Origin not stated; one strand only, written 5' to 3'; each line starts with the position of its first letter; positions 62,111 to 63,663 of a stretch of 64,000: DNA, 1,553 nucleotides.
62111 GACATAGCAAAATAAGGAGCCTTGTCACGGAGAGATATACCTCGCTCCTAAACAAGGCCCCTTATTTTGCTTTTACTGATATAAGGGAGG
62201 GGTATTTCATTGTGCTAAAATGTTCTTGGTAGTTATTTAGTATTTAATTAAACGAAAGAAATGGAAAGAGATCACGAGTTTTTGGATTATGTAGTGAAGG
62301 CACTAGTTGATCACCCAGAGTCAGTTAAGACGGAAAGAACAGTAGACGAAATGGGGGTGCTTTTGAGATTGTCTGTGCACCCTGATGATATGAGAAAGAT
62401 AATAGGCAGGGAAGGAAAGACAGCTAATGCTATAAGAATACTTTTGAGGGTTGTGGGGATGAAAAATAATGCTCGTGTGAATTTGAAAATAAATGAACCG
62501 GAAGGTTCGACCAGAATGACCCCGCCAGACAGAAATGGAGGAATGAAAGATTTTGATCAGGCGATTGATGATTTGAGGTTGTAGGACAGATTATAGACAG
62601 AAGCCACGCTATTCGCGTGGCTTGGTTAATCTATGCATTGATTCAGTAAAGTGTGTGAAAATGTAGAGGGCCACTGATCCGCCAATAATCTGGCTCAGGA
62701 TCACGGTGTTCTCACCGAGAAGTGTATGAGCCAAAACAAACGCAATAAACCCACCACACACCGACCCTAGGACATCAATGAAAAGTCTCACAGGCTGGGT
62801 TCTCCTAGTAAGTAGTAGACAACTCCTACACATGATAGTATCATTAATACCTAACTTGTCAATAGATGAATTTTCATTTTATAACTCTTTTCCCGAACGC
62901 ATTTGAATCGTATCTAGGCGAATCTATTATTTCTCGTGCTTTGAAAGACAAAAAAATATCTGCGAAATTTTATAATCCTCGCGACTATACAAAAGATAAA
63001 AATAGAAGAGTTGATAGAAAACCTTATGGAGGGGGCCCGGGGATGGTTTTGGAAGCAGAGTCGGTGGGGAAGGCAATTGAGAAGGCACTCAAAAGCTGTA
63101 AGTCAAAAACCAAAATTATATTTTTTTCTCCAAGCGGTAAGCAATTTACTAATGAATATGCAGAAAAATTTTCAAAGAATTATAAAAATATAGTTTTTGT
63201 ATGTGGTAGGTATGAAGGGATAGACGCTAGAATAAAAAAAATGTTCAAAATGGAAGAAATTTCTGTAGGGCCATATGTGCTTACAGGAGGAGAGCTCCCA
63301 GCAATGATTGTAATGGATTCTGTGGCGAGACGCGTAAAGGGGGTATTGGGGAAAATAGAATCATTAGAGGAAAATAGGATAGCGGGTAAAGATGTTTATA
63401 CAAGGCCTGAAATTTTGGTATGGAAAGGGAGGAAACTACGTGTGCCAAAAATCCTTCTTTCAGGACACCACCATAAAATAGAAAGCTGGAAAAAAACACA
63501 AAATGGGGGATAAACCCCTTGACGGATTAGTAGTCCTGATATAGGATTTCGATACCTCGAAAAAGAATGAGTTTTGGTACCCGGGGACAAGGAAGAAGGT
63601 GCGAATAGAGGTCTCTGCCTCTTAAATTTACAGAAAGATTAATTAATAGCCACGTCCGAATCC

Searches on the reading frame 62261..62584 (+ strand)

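Call 68: search_protein_families(library=pfam, proteins=[window:62261-62584:+], max_evalue=0.001)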
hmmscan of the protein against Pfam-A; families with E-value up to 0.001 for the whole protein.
window:62261-62584:+ (107 aa): 1 family
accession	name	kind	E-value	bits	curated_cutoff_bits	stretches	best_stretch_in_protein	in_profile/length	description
PF13083.13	KH_KhpA-B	-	5.7e-19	68.3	32.1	1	6-77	2-73/73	KhpA/KhpB, KH domain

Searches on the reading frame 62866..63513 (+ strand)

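Call 68: search_protein_families(library=pfam, proteins=[window:62866-63513:+], max_evalue=0.001)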
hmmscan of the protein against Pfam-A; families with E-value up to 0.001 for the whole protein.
window:62866-63513:+ (215 aa): 1 family
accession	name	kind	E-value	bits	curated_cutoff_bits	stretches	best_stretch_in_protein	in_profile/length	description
PF01746.26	tRNA_m1G_MT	-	1.3e-44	152.7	27.3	1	24-212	3-185/195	tRNA (Guanine-1)-methyltransferase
